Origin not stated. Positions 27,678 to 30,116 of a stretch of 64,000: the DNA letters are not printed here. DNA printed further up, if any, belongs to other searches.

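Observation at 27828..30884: Orphan GAP1-N2-like 712-aa protein plus a repeat-bearing single-pass membrane protein, welded onto a heterodimeric ABC exporter operon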

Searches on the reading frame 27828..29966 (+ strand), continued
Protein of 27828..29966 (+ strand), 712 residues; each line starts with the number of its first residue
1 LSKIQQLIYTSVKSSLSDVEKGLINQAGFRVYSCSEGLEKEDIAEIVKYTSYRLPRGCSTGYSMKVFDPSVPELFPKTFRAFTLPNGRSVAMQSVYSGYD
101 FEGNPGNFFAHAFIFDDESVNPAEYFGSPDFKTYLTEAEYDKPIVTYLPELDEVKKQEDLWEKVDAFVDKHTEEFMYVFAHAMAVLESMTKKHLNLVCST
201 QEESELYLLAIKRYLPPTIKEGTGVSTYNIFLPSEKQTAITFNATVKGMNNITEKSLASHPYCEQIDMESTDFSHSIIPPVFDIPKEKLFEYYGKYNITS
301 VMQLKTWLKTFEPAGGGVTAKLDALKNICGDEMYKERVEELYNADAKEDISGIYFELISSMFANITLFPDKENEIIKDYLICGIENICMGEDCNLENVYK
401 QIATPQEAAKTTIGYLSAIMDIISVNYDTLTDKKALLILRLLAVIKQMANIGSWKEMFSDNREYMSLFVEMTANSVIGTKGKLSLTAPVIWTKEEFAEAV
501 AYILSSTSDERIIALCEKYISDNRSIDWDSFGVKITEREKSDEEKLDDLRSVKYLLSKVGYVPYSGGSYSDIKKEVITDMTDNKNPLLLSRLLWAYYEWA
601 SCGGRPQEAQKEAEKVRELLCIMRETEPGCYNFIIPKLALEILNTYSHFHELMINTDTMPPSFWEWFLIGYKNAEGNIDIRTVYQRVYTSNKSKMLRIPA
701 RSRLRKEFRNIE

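Call 20: find_related_loci(query=A1, collection=genome_contigs, flank=8000)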
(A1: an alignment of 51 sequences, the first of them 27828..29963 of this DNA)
Query A1 (712 aa) in genome_contigs; peptide patterns used: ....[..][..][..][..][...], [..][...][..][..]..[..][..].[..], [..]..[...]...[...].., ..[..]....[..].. (x = any residue, [..] = any of these).
271 stretches matched a pattern; 118 encode a relative of the query (tblastn E <= 1e-3); the best 80 are kept; 80 distinct loci.
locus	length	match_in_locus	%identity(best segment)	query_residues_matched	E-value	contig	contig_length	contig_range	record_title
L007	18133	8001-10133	42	3-712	0e+0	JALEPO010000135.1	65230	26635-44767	MAG: Clostridia bacterium isolate SUG219 k141_8893812, whole genome shotgun sequence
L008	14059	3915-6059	42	1-712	0e+0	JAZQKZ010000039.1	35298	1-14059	MAG: Clostridia bacterium isolate T1900044612_TS20190078.MAGScoT_cleanbin_000002 SGB_811_k141_847520, whole genome shotg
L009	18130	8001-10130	41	3-711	0e+0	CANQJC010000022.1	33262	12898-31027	MAG: uncultured Clostridia bacterium isolate Lapin-027__bin33 genome assembly, contig: Lapin-027__NODE_1007_length_33262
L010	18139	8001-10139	41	1-711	0e+0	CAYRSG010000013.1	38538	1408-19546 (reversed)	MAG TPA_asm: uncultured Clostridium sp. isolate SRP222994_co1_56 genome assembly, contig: NODE_1849_length_38538_cov_27.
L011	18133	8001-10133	42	3-711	0e+0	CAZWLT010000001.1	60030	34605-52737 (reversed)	MAG TPA_asm: uncultured Clostridium sp. isolate SRP222994_co1_188 genome assembly, contig: NODE_772_length_60030_cov_15.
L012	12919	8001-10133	41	3-710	0e+0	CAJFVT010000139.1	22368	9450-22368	uncultured Clostridia bacterium isolate Coassembly_mag_225 genome assembly, contig: MAGpy_11413_min2k_bin_225_fak87_1065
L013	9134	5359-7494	40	3-712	0e+0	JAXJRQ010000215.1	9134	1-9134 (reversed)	MAG: Clostridia bacterium isolate DOME_MAG_3300 3300_C0223_k141_483107, whole genome shotgun sequence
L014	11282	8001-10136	41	3-712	0e+0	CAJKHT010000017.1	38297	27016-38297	MAG TPA_asm: uncultured Clostridiales bacterium isolate ERR1430564-bin.37 genome assembly, contig: NODE_1033_length_3829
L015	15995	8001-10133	40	3-710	0e+0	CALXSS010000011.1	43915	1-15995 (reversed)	MAG: uncultured Clostridia bacterium isolate BRZ_BR__bin101 genome assembly, contig: BRZ_BR__NODE_1788_length_43915_cov_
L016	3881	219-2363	41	1-712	0e+0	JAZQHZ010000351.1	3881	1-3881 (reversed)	MAG: Clostridia bacterium isolate T1900044625_TS20190091.MAGScoT_cleanbin_000066 SGB_940_k141_652099, whole genome shotg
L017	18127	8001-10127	41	3-711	0e+0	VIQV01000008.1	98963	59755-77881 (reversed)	Lachnospiraceae bacterium MD329 10_Assembly.final.scaffolds_scaffold7.1, whole genome shotgun sequence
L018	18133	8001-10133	41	3-711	0e+0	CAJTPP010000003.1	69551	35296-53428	MAG TPA_asm: uncultured Clostridia bacterium isolate MGBC107251 genome assembly, contig: MGBC107251.3, whole genome shot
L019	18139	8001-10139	41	3-712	0e+0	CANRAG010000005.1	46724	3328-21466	MAG: uncultured Clostridia bacterium isolate Lapin-016__bin66 genome assembly, contig: Lapin-016__NODE_646_length_46724_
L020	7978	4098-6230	41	3-710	0e+0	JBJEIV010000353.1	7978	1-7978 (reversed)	MAG: Candidatus Ornithomonoglobus sp. isolate PUUB56_bin.040 NODE_5618_length_7978_cov_6.181371, whole genome shotgun se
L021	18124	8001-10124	42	3-709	0e+0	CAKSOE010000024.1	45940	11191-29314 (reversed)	MAG: uncultured Clostridia bacterium isolate REFINED_METABAT215_TOP10_CONTIGS_1500_ASSEMBLY_K77_MERGED__Hadza_MoBio_hadz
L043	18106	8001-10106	40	3-709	8e-174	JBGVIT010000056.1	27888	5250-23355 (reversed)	MAG: Clostridia bacterium isolate fecal_MAG_129 fecal_MAG_129_contig_0056, whole genome shotgun sequence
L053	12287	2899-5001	40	3-712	2e-168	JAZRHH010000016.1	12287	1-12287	MAG: Clostridia bacterium isolate T1900045484_YK20190178.MAGScoT_cleanbin_000010 SGB_7331_k141_3183488, whole genome sho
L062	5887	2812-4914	39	3-712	1e-163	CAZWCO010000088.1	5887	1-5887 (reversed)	MAG TPA_asm: uncultured Lachnospiraceae bacterium isolate SRP315200_co1_699 genome assembly, contig: NODE_33546_length_5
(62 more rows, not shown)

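Call 24: predict_structure(alignment_id=A1)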
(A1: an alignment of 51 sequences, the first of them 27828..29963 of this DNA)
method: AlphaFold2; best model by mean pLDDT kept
length: 712 residues; sequences in the alignment: 51
mean_pLDDT: 90.5   pTM: 0.68
mean pLDDT of the five models: 90.5, 90.1, 89.3, 88.3, 88.3
residues with pLDDT >= 90: 500; 70-90: 193; 50-70: 18; < 50: 1
segments of 3 or more residues with pLDDT < 50: none
pLDDT, mean of each block of 10 residues (from residue 1): 89 95 94 96 95 86 93 94 94 96 93 92 94 94 93 93 94 93 90 94 95 91 91 89 92 89 92 81 88 91 92 74 93 92 65 83 92 92 91 88 89 92 92 93 95 92 94 88 85 95 92 90 88 85 88 92 89 91 85 94 85 94 93 95 93 95 93 90 93 86 86 59
secondary structure, 60 per line:
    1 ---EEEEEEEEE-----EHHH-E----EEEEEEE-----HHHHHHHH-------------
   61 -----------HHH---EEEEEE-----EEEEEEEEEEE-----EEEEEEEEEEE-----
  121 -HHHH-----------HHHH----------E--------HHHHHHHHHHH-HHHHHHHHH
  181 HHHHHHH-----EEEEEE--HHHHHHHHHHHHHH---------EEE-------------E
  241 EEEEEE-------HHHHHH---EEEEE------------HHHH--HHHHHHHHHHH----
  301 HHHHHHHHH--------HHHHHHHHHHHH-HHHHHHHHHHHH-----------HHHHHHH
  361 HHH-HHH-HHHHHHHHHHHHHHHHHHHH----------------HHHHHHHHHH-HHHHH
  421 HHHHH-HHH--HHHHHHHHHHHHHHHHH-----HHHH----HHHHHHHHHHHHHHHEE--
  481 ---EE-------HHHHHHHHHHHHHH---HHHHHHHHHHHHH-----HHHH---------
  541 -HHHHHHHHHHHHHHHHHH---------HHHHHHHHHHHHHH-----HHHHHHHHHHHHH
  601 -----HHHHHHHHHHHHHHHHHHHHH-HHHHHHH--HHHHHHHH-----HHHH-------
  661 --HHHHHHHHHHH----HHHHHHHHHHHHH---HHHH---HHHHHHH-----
elements in order (helices of 4 or more, strands of 3 or more residues): E4-12 E28-34 H40-47 E78-83 E89-99 E105-115 H122-125 H137-140 H160-170 H172-187 E193-198 H201-214 E224-226 E240-246 H254-259 E263-267 H280-283 H286-296 H301-309 H318-329 H331-342 H354-363 H369-388 H405-414 H416-425 H432-448 H454-457 H462-476 H493-506 H510-522 H528-531 H542-559 H569-582 H588-600 H606-626 H628-634 H637-644 H650-653 H663-673 H678-690 H694-697 H701-707

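Call 27: fold_search(model_id=the predicted structure, library=pdb)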
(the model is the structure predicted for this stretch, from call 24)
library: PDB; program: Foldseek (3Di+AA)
matches with E <= 10: 631; with E <= 0.001: 0
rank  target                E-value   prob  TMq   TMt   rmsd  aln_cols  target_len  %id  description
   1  9t0n                  2.2e-02  0.97  0.22  0.40  11.7       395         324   11  Crystal structure of TagF (ACIAD2683) from Acinetobacter baylyi ADP1 (released 2025-11-12)
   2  8r5q_C                2.2e-02  0.16  0.07  0.12  23.7       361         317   10  Structure of apo TDO with a bound inhibitor (released 2024-01-17)
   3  7sqc_R0               3.2e-02  0.51  0.13  0.07  17.8       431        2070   10  Ciliary C1 central pair apparatus isolated from Chlamydomonas reinhardtii (released 2022-04-13)
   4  8r5q_A                3.2e-02  0.15  0.06  0.12  23.7       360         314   10  Structure of apo TDO with a bound inhibitor (released 2024-01-17)
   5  7ycx_G                3.5e-02  0.93  0.23  0.20  14.3       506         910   12  The structure of INTAC-PEC complex (released 2023-03-15)
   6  8p0v_M                5.1e-02  0.87  0.19  0.33  12.1       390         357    9  Structure of the human Commander complex coiled coils, DENND10 and partial Retriever subcomplex (released 2024-03-20)
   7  8r5q_B                5.3e-02  0.11  0.08  0.11  22.9       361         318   13  Structure of apo TDO with a bound inhibitor (released 2024-01-17)
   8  8r5q_D                6.7e-02  0.10  0.07  0.11  23.0       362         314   12  Structure of apo TDO with a bound inhibitor (released 2024-01-17)
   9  6pyy_D                7.6e-02  0.12  0.09  0.12  22.5       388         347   11  Crystal Structure of human Tryptophan 2,3-dioxygenase in complex with PF-06840003 in Active Site and Exo site (released 2020-01-01)
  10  6tng_B                8.4e-02  0.38  0.14  0.11  18.2       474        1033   12  Structure of FANCD2 in complex with FANCI (released 2020-02-19)
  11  3icq_U                9.2e-02  0.41  0.17  0.14  18.6       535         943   11  Karyopherin nuclear state (released 2009-08-25)
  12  7q3l_A                1.1e-01  0.35  0.18  0.16  18.6       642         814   10  Human 17S U2 snRNP 5' domain (released 2022-03-30)
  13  5o9z_v                1.2e-01  0.54  0.17  0.16  15.8       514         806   13  Cryo-EM structure of a pre-catalytic human spliceosome primed for activation (B complex) (released 2017-08-16)
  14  6cri_B                1.3e-01  0.25  0.14  0.16  17.2       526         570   10  Structure of the cargo bound AP-1:Arf1:tetherin-Nef stable closed trimer (released 2018-08-01)
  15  7n8j_A                1.4e-01  0.47  0.16  0.23  15.5       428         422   12  Human importin alpha 1 in complex with Bimax2 peptide (released 2021-06-30)
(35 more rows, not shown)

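Call 30: search_protein_representatives(alignment_id=A1)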
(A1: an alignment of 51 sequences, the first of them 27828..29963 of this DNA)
Query: 51 sequences, 714 profile positions. Proteins with E-value up to 0.001 (for the whole library): 562; up to 1e-10: 283; up to 1e-30: 19. The best 150 are listed.
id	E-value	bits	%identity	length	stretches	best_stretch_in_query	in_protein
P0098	0.0e+00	1112.0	-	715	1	1-713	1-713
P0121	0.0e+00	1016.6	-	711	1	1-712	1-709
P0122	1.7e-297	1005.1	-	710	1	1-712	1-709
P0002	1.0e-290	982.6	-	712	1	1-713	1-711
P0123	1.1e-266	903.2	-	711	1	1-712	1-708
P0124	7.0e-244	827.8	-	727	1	1-712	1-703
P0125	1.0e-241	820.7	-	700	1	1-711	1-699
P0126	1.9e-204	697.5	-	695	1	1-709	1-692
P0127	9.2e-108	377.8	-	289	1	1-277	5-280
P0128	1.8e-91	324.0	-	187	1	1-181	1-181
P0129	1.5e-85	304.4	-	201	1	525-712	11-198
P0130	6.7e-76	272.5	-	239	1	510-684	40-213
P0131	8.3e-58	212.7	-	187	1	164-340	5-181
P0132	1.9e-51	191.7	-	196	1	363-548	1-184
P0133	2.1e-48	181.6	-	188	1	275-428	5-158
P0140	6.1e-29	117.3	-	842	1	1-239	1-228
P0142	1.6e-28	115.9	-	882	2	1-230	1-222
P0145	1.3e-27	112.9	-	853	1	1-305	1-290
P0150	4.5e-26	107.8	-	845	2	1-476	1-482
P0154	1.3e-25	106.3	-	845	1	1-475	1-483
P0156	2.6e-25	105.3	-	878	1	1-424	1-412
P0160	2.0e-24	102.4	-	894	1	1-481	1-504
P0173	8.2e-22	93.7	-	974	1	4-388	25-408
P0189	6.6e-20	87.4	-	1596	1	24-249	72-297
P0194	2.0e-19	85.9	-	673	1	18-440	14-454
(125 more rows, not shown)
